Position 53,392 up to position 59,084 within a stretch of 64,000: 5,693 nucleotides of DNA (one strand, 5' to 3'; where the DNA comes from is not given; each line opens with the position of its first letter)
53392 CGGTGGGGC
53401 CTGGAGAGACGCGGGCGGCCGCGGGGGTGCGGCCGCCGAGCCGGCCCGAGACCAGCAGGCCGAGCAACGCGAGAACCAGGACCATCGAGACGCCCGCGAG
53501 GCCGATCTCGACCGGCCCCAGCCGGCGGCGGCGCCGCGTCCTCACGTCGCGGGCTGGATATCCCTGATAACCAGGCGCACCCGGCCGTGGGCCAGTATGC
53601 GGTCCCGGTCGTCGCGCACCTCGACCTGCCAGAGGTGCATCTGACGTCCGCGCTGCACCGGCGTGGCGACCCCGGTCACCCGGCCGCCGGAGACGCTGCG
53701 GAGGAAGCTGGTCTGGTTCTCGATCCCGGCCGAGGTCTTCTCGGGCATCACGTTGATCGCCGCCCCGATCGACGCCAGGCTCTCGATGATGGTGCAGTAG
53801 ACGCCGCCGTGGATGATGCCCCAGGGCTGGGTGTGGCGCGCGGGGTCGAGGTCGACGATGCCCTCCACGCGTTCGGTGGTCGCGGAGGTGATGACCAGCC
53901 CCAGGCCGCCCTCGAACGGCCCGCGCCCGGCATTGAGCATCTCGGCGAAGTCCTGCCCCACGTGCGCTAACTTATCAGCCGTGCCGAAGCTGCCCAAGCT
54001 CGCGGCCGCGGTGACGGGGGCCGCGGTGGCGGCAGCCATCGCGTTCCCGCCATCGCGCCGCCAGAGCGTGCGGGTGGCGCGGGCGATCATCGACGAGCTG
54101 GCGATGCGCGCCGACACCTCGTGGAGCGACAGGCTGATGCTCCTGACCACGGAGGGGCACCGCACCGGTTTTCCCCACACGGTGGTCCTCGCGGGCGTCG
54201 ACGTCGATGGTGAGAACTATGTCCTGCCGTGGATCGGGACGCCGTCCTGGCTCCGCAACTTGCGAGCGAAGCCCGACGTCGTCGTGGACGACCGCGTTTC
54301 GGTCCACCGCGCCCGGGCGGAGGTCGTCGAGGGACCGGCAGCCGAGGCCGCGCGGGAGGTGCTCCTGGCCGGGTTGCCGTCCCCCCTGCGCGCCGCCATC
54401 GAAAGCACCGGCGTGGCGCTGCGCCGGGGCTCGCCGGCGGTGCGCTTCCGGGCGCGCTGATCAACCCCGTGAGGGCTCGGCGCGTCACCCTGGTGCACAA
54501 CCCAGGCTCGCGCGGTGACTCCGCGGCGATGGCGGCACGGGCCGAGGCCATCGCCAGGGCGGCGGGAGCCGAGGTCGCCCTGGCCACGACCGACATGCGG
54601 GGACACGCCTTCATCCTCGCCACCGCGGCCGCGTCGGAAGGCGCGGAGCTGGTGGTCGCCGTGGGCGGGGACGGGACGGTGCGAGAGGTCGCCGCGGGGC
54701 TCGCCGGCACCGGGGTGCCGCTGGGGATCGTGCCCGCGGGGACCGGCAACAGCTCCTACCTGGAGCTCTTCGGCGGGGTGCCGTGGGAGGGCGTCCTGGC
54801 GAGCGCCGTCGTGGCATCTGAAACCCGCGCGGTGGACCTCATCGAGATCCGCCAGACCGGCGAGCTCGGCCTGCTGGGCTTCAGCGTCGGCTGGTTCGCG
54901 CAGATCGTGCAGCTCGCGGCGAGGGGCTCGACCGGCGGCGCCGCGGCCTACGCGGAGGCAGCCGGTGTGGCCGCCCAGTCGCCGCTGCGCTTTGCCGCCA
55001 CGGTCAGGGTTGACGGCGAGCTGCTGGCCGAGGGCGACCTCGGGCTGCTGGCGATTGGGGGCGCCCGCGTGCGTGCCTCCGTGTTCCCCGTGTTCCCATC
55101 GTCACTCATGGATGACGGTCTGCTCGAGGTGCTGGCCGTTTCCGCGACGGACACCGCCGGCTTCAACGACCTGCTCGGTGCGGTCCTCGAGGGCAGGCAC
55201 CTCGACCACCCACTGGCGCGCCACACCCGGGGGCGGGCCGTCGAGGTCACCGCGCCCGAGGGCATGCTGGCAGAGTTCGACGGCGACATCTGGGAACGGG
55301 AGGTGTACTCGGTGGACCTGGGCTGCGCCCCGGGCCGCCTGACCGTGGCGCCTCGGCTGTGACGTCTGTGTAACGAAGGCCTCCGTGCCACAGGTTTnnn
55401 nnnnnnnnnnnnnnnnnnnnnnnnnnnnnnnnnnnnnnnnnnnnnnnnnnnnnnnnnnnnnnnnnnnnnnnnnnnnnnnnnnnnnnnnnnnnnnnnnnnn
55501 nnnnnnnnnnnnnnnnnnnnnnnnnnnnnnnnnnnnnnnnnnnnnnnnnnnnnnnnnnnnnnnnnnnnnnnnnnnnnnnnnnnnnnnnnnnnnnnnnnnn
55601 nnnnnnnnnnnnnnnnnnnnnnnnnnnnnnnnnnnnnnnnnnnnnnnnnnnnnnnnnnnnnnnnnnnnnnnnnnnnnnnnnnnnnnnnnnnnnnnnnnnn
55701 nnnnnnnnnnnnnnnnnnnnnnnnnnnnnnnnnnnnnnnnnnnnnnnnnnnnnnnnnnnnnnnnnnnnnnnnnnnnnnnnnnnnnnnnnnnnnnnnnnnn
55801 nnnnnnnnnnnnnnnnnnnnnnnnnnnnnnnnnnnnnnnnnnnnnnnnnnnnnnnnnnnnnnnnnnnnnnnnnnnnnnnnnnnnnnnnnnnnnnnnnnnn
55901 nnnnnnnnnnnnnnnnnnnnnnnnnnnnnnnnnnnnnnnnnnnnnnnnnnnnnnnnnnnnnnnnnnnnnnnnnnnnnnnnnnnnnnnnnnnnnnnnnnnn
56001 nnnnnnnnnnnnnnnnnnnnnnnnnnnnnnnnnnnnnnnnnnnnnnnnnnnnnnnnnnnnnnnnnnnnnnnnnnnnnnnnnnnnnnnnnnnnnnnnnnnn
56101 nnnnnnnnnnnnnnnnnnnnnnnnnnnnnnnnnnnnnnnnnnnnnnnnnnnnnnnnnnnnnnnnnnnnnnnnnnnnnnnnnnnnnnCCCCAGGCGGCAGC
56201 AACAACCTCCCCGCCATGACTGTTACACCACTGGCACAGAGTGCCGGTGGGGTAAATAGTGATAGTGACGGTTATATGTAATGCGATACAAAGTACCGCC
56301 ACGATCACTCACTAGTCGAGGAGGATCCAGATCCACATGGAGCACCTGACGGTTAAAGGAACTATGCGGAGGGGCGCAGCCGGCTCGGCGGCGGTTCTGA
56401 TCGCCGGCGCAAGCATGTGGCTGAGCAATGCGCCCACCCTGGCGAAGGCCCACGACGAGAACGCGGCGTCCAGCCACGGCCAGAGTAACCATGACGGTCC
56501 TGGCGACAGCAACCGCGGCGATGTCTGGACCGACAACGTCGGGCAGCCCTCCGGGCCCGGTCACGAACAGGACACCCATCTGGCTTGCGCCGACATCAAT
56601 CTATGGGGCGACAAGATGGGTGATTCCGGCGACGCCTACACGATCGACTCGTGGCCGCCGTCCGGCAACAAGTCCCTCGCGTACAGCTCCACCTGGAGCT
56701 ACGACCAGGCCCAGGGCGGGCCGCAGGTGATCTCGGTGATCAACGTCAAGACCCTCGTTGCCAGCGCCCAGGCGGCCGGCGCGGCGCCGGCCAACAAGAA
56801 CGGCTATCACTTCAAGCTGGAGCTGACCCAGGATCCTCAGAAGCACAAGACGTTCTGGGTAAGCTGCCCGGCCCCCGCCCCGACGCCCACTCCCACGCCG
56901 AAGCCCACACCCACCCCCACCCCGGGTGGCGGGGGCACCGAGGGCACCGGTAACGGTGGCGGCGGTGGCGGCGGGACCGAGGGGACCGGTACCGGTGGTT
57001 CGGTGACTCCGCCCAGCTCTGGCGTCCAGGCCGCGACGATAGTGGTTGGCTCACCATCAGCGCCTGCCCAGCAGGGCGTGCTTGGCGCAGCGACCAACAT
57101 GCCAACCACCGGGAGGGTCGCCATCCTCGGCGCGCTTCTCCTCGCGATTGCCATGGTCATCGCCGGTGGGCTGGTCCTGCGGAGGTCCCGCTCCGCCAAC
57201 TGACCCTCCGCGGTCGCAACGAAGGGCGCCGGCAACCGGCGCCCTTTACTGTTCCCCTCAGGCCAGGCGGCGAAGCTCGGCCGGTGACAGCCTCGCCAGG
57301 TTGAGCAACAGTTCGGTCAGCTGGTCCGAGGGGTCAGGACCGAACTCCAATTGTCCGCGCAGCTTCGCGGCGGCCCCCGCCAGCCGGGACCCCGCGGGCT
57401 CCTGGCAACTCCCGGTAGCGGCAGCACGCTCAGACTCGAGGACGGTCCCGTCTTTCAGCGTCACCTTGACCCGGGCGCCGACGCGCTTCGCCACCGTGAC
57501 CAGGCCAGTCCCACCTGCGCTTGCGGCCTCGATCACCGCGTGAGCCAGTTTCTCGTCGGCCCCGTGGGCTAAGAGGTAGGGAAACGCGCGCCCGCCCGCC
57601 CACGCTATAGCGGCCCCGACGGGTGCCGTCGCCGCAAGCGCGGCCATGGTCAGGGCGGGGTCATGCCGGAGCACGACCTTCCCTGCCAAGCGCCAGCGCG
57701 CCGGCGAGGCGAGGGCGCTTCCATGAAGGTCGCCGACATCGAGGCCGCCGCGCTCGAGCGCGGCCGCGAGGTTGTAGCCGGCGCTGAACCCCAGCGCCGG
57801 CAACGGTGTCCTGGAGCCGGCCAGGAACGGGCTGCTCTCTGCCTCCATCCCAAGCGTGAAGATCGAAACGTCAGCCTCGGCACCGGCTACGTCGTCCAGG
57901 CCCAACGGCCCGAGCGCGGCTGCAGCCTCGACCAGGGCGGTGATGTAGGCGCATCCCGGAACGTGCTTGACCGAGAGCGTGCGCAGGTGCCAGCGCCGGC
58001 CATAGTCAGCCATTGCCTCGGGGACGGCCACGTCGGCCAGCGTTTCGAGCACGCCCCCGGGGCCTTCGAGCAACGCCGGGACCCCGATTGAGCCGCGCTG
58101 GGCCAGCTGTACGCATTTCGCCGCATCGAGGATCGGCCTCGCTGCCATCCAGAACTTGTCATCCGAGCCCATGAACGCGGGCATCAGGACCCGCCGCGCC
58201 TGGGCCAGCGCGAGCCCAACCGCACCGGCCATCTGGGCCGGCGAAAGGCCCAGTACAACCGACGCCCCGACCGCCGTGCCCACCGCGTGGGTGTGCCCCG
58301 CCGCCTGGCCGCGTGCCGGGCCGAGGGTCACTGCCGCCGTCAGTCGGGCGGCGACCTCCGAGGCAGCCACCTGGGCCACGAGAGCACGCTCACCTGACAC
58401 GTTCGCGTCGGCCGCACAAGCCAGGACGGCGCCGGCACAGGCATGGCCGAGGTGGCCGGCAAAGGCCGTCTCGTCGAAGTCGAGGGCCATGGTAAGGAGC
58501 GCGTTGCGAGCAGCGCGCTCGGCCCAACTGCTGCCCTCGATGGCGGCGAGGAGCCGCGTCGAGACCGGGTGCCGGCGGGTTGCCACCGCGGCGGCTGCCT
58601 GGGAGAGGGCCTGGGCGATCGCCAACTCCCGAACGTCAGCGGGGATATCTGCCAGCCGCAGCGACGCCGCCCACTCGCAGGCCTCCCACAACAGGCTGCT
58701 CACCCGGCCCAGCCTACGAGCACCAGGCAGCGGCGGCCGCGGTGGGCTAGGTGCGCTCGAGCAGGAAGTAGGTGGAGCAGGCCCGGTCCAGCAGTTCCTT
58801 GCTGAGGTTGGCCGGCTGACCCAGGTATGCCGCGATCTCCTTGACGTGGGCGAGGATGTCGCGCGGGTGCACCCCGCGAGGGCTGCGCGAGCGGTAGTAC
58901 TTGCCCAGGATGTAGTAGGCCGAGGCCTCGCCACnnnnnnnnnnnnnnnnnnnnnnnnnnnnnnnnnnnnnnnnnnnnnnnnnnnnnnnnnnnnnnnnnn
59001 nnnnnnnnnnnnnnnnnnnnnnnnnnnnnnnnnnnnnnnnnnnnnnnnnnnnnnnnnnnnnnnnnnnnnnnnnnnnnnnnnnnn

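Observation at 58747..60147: Orphan ChlI/MCM-clade AAA+ ATPase fused to an N-terminal winged helix, adjacent to a PrpD-family gene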

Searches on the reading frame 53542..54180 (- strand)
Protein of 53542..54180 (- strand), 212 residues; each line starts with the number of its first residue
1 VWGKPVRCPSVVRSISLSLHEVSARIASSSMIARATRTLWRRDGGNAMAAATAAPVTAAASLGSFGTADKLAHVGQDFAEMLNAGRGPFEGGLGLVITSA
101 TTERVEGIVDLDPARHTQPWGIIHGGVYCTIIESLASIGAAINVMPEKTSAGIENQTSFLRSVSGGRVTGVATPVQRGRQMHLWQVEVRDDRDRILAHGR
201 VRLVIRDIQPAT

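Call 60: search_protein_families(library=pfam, proteins=[window:53542-54180:-], max_evalue=0.001)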
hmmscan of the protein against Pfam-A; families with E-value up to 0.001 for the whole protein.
window:53542-54180:- (212 aa): 2 families
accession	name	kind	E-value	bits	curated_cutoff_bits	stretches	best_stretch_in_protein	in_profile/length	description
PF03061.28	4HBT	-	4.1e-13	49.9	20.6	1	121-195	2-77/79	Thioesterase superfamily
PF13622.12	4HBT_3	-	0.00022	21.8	24.3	1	119-195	4-74/83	Acyl-CoA thioesterase N-terminal domain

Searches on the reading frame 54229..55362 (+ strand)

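Call 3: search_protein_families(library=pfam, proteins=[window:54229-55362:+], max_evalue=0.01)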
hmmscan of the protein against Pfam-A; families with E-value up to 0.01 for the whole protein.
window:54229-55362:+ (377 aa): 3 families
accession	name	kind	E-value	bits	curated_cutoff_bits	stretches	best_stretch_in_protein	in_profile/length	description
PF00781.29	DAGK_cat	-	1.5e-21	76.7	23.6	1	86-206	2-124/125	Diacylglycerol kinase catalytic domain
PF19279.4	YegS_C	-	7.2e-12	45.8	27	1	237-373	23-156/158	YegS C-terminal NAD kinase beta sandwich-like domain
PF01513.26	NAD_kinase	-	2.6e-05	25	25.5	1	133-172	67-106/130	ATP-NAD kinase N-terminal domain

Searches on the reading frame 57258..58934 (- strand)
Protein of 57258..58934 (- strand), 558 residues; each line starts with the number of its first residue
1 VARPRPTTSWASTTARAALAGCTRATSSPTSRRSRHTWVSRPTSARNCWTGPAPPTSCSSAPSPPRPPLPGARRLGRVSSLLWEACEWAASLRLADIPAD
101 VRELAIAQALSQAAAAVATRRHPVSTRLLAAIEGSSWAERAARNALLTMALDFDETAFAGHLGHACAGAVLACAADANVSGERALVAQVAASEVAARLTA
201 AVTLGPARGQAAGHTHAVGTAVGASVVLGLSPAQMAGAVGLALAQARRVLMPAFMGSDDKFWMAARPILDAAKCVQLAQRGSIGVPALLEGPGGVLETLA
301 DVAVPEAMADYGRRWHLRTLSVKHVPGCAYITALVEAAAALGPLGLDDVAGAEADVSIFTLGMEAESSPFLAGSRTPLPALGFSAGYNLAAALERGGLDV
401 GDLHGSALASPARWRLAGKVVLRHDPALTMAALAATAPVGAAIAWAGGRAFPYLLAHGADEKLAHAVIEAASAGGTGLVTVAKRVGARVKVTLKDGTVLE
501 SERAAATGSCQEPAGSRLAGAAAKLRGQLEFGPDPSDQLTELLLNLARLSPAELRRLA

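Call 3: search_protein_families(library=pfam, proteins=[window:57258-58934:-], max_evalue=0.01)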
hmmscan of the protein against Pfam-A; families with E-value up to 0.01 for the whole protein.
window:57258-58934:- (558 aa): 2 families
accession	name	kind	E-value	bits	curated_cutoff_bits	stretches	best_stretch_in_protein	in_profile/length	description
PF03972.19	MmgE_PrpD_N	-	4.9e-16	59.1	32.1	1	86-301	4-237/244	MmgE/PrpD N-terminal domain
PF19305.4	MmgE_PrpD_C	-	1.5e-07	31.8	32.1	1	383-432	57-106/173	MmgE/PrpD C-terminal domain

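Call 4: search_protein_families(library=ncbifam, proteins=[window:57258-58934:-], max_evalue=0.01)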
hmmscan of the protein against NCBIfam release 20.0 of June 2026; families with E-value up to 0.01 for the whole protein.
window:57258-58934:- (558 aa): 0 families

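Call 5: search_protein_families(library=padloc, proteins=[window:57258-58934:-], max_evalue=0.01)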
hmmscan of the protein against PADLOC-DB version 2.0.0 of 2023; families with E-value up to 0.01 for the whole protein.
window:57258-58934:- (558 aa): 0 families

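Call 33: search_protein_families(library=pfam, proteins=[window:57258-58703:-], max_evalue=0.001)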
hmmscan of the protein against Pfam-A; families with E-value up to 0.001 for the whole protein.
window:57258-58703:- (481 aa): 2 families
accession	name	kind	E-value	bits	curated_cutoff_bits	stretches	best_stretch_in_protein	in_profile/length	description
PF03972.19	MmgE_PrpD_N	-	3.2e-16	59.7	32.1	1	9-224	4-237/244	MmgE/PrpD N-terminal domain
PF19305.4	MmgE_PrpD_C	-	9.8e-08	32.4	32.1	1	306-355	57-106/173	MmgE/PrpD C-terminal domain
